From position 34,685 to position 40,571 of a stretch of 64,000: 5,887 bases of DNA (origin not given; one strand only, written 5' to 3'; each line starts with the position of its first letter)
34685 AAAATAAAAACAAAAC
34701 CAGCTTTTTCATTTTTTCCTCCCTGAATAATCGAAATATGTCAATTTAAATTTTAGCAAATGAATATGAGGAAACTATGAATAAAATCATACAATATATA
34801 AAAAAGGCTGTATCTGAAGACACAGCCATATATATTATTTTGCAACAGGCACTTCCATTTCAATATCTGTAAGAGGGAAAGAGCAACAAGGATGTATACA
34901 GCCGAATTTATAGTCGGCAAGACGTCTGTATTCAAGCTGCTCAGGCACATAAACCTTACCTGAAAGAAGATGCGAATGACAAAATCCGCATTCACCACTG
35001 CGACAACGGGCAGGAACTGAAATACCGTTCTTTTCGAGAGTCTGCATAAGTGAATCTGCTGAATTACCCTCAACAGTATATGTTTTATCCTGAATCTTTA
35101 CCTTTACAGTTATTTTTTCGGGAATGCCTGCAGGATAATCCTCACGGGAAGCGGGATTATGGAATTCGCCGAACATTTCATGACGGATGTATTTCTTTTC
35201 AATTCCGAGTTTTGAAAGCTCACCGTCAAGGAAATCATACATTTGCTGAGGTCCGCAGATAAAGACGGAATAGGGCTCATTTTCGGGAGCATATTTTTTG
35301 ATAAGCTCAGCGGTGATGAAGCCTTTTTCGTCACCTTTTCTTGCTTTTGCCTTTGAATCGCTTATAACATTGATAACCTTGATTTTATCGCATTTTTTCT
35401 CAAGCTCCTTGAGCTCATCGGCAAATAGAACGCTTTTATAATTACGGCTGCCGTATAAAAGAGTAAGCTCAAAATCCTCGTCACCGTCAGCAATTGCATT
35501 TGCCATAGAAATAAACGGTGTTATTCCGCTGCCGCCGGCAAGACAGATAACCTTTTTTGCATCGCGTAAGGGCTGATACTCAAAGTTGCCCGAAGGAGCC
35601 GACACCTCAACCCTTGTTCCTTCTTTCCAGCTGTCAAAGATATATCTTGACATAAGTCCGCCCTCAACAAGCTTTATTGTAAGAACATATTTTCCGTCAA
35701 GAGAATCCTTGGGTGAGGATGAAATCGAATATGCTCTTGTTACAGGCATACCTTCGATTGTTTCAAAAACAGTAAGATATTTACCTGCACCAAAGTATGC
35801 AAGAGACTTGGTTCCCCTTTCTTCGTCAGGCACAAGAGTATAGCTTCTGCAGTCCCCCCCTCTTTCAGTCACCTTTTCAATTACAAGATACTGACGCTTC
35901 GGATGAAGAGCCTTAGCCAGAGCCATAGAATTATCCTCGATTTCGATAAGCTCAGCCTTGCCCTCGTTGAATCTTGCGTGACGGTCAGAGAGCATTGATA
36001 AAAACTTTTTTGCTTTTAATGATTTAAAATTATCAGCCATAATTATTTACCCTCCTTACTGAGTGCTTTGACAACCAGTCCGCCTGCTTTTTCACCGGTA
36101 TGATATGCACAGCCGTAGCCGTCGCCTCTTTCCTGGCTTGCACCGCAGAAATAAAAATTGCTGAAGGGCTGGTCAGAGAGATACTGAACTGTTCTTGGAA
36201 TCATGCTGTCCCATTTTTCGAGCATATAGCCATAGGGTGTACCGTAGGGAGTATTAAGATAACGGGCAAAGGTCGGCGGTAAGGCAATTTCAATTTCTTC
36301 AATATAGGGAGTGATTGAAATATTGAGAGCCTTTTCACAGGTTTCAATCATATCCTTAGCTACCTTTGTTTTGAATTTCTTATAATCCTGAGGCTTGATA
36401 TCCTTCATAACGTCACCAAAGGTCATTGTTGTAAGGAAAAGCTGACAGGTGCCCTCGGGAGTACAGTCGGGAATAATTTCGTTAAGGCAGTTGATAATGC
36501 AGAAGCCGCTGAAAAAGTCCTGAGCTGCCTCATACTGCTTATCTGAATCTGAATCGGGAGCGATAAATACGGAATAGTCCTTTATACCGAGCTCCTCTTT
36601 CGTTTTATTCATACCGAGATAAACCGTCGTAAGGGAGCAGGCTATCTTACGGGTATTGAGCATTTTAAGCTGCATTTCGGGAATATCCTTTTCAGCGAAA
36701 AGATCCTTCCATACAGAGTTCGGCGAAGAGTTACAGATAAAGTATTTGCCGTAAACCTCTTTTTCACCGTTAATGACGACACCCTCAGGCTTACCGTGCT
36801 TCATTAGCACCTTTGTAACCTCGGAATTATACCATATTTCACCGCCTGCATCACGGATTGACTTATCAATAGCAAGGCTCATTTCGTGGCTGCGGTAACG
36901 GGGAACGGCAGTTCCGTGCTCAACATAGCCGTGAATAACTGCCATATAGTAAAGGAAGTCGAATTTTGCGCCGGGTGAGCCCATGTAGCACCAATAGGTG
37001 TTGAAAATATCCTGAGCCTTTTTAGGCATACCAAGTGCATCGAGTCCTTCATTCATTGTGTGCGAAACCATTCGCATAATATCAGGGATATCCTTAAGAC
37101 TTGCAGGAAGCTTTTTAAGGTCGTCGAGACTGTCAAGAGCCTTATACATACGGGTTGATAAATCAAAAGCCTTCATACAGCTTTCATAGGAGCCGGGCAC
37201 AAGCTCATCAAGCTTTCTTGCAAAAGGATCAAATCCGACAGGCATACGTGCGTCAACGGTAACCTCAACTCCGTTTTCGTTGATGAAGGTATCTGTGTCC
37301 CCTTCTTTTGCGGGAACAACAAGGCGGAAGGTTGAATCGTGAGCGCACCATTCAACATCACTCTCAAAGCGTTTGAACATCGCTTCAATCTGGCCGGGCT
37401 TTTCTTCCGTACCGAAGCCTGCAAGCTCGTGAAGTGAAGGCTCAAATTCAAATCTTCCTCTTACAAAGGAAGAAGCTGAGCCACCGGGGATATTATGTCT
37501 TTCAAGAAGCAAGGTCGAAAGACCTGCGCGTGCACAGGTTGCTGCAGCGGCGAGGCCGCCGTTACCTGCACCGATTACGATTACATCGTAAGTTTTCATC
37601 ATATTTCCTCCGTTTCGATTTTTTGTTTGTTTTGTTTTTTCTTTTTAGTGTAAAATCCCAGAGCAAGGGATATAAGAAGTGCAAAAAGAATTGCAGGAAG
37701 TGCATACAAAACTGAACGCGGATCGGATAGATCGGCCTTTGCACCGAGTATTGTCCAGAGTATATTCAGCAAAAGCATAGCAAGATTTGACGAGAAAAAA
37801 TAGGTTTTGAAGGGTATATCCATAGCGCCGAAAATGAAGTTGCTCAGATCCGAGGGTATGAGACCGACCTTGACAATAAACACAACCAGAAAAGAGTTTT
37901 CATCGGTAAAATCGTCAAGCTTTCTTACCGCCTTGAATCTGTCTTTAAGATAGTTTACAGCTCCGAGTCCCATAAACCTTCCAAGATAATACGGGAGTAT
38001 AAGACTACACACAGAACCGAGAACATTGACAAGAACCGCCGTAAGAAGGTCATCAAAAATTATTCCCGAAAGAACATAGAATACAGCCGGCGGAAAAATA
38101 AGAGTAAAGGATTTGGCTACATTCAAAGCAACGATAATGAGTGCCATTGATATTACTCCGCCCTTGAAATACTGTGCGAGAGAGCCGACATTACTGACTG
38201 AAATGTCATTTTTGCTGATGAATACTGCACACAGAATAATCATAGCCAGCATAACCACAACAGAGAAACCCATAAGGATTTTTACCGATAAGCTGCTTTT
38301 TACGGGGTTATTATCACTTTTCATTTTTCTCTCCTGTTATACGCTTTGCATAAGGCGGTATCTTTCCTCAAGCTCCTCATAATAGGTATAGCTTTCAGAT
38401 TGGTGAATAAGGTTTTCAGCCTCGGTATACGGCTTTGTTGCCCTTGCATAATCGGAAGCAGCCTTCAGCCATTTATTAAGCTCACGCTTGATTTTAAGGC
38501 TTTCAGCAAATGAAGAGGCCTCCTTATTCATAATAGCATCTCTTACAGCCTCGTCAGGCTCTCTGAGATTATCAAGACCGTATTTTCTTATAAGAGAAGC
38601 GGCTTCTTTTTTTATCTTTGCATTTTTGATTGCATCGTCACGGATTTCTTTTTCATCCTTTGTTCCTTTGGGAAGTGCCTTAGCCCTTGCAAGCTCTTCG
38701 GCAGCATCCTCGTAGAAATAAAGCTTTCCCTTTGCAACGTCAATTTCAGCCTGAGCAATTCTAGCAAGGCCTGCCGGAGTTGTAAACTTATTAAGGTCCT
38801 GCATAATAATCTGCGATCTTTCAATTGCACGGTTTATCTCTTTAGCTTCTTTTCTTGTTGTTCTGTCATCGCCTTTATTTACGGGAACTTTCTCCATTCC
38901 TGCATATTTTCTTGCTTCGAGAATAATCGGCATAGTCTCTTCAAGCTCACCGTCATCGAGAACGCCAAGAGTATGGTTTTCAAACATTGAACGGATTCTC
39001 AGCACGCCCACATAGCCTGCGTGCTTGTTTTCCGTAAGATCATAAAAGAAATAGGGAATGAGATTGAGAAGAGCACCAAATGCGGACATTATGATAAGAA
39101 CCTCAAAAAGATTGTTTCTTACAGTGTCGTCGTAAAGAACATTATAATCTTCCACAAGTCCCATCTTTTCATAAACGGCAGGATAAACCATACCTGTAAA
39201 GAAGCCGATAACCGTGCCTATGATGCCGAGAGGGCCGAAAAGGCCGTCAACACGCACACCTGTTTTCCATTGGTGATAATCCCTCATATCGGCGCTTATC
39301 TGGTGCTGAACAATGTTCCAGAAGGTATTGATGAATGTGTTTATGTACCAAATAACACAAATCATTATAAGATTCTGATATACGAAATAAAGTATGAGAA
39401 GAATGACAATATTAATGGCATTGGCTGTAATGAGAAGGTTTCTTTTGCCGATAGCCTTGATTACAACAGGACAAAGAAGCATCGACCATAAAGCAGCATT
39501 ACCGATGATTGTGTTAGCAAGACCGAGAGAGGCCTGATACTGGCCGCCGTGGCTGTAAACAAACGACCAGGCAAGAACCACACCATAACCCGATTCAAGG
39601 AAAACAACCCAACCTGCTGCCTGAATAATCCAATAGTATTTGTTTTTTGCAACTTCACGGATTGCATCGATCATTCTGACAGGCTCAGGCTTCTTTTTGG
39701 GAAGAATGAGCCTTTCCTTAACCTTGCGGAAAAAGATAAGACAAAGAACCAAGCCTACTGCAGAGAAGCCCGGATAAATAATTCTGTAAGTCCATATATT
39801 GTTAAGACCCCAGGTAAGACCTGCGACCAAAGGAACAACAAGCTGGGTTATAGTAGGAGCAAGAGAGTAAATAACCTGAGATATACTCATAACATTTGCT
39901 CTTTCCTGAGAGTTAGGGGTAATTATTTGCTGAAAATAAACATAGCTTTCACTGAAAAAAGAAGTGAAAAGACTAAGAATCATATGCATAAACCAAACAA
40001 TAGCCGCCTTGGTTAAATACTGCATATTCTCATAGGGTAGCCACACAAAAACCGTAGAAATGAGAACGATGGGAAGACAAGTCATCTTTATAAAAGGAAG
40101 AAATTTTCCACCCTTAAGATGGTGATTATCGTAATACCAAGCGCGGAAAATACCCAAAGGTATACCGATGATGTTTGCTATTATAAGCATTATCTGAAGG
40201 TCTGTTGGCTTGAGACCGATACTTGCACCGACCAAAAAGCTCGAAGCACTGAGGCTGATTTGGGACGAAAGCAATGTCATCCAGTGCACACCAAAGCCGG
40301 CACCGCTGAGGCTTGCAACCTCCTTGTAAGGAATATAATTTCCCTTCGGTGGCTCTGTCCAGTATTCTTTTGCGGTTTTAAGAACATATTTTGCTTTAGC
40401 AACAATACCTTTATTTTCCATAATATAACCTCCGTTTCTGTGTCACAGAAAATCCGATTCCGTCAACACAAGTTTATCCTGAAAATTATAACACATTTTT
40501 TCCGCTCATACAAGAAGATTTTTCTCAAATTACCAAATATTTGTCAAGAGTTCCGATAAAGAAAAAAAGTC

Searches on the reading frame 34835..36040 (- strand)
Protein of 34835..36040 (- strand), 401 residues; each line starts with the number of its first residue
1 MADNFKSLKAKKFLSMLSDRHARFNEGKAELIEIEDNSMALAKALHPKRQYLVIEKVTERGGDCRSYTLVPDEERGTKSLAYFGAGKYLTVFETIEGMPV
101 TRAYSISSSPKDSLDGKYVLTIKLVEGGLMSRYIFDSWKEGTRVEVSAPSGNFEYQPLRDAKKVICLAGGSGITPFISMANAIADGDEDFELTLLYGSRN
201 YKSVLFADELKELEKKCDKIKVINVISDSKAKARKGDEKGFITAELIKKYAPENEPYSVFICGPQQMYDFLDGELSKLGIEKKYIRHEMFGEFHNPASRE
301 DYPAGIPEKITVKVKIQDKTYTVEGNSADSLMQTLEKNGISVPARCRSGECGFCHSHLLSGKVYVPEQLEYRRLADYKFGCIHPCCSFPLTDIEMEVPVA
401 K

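Call 68: search_protein_families(library=pfam, proteins=[window:34835-36040:-], max_evalue=0.0001)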
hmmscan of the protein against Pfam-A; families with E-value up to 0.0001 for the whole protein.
window:34835-36040:- (401 aa): 3 families
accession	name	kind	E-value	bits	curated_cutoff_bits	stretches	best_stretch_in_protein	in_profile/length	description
PF00175.26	NAD_binding_1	-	1.1e-20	74.7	22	1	167-270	2-106/109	Oxidoreductase NAD-binding domain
PF00970.30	FAD_binding_6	-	3.7e-13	50.1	21.1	1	81-155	28-99/99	Oxidoreductase FAD-binding domain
PF00111.32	Fer2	-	6.7e-11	42.4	21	1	315-389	2-76/77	2Fe-2S iron-sulfur cluster binding domain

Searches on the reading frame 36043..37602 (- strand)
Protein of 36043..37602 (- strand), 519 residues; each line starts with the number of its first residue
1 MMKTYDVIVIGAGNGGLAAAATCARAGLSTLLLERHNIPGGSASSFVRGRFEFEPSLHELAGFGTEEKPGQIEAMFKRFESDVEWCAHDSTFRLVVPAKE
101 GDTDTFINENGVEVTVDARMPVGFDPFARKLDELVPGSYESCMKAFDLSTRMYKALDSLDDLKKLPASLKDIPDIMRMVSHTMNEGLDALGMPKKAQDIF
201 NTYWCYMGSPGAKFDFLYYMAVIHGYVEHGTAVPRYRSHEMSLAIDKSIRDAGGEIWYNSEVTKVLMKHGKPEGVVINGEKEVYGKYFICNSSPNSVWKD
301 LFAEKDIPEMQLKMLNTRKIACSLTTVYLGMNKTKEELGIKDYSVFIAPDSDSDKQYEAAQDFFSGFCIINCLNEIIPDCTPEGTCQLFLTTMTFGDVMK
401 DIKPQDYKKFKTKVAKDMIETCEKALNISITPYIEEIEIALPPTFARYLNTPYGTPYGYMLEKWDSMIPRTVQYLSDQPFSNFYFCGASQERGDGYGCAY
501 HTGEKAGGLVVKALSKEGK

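Call 68: search_protein_families(library=pfam, proteins=[window:36043-37602:-], max_evalue=0.0001)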
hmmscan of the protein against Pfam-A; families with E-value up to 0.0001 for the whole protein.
window:36043-37602:- (519 aa): 8 families
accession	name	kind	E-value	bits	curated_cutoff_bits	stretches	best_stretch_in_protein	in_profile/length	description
PF12831.13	FAD_oxidored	-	8.7e-14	52.1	27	1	6-50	1-45/416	FAD dependent oxidoreductase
PF13450.12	NAD_binding_8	-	9.1e-11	42.3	21.9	1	9-64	1-56/68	NAD(P)-binding Rossmann-like domain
PF01266.30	DAO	-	1.5e-08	35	27.9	1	6-45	1-40/353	FAD dependent oxidoreductase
PF00890.30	FAD_binding_2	-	5.7e-08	32.8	20.4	1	6-41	1-36/414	FAD binding domain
PF03486.20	HI0933_like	-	3.6e-06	27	50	1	6-81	2-79/244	HI0933-like protein Rossmann domain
PF01134.28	GIDA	-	1.1e-05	25.2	22.1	1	6-36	1-30/391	Glucose inhibited division protein A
PF01946.23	Thi4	-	2.4e-05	24.1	26.2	1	5-43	18-57/235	Thi4 family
PF07992.20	Pyr_redox_2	-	2.7e-05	24.2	26.1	1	5-89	1-73/291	Pyridine nucleotide-disulphide oxidoreductase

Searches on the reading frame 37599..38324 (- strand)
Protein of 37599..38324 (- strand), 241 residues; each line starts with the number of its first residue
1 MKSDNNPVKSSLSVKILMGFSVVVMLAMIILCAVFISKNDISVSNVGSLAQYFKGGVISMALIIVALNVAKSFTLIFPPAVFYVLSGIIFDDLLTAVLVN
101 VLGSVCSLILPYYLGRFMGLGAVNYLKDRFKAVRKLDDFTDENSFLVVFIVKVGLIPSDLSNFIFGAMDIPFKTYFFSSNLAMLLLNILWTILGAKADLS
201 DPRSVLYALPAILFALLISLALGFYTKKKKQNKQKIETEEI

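Call 68: search_protein_families(library=pfam, proteins=[window:37599-38324:-], max_evalue=0.0001)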
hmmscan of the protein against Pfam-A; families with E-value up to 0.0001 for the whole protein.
window:37599-38324:- (241 aa): 1 family
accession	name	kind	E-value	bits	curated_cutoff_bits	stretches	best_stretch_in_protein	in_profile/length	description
PF09335.16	VTT_dom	-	2e-16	61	33.9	1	77-195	1-122/123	VTT domain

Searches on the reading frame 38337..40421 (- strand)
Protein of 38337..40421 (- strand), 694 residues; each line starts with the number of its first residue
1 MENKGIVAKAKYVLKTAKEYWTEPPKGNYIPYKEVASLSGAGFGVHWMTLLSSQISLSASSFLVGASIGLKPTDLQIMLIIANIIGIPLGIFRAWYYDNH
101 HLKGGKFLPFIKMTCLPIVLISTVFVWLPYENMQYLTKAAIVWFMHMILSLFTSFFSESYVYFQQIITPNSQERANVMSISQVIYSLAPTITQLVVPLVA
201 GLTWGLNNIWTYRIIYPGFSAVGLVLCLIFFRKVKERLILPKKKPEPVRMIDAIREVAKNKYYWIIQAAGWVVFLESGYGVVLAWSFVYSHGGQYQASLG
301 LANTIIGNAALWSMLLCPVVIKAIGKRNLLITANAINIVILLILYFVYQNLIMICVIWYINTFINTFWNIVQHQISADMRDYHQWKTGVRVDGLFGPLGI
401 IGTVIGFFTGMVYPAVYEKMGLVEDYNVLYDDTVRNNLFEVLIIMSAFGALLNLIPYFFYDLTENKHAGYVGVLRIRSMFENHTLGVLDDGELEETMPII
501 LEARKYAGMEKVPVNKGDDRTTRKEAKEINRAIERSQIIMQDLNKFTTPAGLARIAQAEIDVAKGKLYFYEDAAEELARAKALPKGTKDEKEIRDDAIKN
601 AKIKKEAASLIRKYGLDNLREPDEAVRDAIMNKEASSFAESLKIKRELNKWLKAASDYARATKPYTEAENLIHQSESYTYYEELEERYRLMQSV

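Call 68: search_protein_families(library=pfam, proteins=[window:38337-40421:-], max_evalue=0.0001)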
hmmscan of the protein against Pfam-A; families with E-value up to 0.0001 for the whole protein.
window:38337-40421:- (694 aa): 1 family
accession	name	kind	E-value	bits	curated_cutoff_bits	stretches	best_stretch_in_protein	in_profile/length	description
PF13347.12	MFS_2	-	2.5e-26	92.7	27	1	62-464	23-427/427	MFS/sugar transport protein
